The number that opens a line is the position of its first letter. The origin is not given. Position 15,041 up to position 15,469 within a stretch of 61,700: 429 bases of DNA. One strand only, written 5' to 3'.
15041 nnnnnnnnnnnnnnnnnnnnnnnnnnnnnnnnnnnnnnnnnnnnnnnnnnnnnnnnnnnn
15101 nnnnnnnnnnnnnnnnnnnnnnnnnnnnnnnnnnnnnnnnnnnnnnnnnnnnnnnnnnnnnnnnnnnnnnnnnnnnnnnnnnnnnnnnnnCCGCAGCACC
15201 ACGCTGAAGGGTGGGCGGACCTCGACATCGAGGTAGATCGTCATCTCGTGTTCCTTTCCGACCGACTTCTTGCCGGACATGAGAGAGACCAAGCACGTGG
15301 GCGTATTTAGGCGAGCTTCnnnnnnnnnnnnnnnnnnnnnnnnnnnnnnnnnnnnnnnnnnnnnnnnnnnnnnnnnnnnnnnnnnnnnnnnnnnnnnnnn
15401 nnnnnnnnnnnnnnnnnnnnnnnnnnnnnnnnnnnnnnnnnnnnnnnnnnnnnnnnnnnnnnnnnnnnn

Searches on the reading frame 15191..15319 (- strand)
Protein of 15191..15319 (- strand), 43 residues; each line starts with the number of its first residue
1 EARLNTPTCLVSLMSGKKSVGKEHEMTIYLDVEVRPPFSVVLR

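Call 67: find_homologous_proteins(query=A7, max_evalue=10)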
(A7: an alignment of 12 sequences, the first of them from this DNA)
Query A7 (12 sequences) (43 aa, profile of the alignment): 23 proteins with E <= 10 among 42 candidates.
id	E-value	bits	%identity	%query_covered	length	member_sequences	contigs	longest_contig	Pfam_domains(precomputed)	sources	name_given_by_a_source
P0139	6.9e-22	95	79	100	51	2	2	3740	-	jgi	-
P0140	2.9e-20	89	77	100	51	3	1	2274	-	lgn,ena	-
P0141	1.4e-17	81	86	100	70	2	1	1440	-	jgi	jgi:hypothetical protein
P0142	8.8e-17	78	67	100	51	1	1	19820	-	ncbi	-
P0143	2.9e-16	77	78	84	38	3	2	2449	-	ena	-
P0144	7.2e-16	75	72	100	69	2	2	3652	-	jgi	-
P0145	1.9e-14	71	100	70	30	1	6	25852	-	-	-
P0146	5.0e-14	69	83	70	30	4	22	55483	-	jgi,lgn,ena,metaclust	metaclust:\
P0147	9.5e-14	69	83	70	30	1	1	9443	-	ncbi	-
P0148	1.7e-13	68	83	70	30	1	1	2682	-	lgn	-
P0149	5.2e-13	66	87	70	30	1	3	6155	-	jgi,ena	-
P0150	5.2e-13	66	93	70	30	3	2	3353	-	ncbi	-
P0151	6.9e-13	66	83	70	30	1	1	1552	-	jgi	jgi:hypothetical protein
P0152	6.9e-13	66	57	70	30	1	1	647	-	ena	-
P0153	7.1e-13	66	50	70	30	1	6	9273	-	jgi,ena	jgi:hypothetical protein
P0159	9.4e-9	53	60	70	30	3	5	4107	-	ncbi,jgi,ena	-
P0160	8.5e-8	49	53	70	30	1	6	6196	-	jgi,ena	-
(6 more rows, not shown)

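Call 69: find_encoding_contigs(protein=P0159, flank=3000, max_places=3)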
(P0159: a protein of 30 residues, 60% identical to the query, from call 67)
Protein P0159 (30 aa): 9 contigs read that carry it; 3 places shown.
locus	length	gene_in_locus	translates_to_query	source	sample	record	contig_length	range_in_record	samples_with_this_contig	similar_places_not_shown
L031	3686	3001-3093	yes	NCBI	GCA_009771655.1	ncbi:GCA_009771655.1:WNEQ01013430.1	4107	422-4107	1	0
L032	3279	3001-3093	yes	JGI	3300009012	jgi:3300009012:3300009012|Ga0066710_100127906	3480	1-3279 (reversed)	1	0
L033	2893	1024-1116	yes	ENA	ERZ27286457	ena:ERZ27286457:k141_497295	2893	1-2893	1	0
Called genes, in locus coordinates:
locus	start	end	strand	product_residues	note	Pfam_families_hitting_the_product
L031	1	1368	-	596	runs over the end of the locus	?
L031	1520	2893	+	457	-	PF04199:Cyclase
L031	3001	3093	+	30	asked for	-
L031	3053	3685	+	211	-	?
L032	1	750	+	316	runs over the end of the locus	?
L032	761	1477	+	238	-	PF02678:Pirin, PF17954:Pirin_C_2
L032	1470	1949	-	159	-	PF03167:UDG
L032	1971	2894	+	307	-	PF04199:Cyclase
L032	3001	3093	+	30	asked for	-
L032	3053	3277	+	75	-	?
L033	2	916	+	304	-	?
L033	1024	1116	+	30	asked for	-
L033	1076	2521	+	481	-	PF05977:MFS_3 (weak), PF07690:MFS_1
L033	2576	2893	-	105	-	?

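Call 70: find_encoding_contigs(protein=P0160, flank=3000, max_places=3)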
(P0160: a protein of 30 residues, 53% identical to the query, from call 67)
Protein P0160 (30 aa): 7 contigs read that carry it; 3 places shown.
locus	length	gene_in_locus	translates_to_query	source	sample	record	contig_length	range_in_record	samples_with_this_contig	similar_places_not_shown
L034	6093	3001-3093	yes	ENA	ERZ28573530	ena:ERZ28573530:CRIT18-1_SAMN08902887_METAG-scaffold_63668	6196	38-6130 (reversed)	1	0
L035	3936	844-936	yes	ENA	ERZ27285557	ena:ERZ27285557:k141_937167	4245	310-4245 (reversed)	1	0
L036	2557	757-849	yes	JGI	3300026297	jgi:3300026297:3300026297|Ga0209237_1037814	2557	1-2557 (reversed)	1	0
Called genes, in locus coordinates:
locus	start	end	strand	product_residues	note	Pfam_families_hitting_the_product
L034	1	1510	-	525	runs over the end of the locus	?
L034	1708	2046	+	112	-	-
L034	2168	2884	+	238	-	PF02678:Pirin, PF17954:Pirin_C_2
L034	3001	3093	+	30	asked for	-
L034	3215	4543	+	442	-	PF05977:MFS_3 (weak), PF07690:MFS_1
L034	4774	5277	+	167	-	-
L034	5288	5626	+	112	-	-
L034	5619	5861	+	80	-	-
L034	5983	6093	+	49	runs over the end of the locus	?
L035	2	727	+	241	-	?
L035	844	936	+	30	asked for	-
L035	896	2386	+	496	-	PF05977:MFS_3 (weak), PF07690:MFS_1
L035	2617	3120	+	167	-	-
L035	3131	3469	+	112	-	-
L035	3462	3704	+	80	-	-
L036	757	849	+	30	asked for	-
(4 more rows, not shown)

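Call 79: predict_structure(alignment_id=A8)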
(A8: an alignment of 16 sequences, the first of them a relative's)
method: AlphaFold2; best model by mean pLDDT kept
length: 30 residues; sequences in the alignment: 16
mean_pLDDT: 66.5   pTM: 0.16
mean pLDDT of the five models: 66.5, 65.5, 61.6, 61.2, 60.8
residues with pLDDT >= 90: 0; 70-90: 8; 50-70: 21; < 50: 1
segments of 3 or more residues with pLDDT < 50: none
pLDDT, mean of each block of 10 residues (from residue 1): 62 73 64
secondary structure: DSSP gave nothing for this model
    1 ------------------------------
elements in order:
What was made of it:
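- The AlphaFold model of the peptide is unstructured (pLDDT 66, no secondary structure, call 79).
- Tried and rejected: The AlphaFold model of the peptide is low confidence with no secondary structure (call 79).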
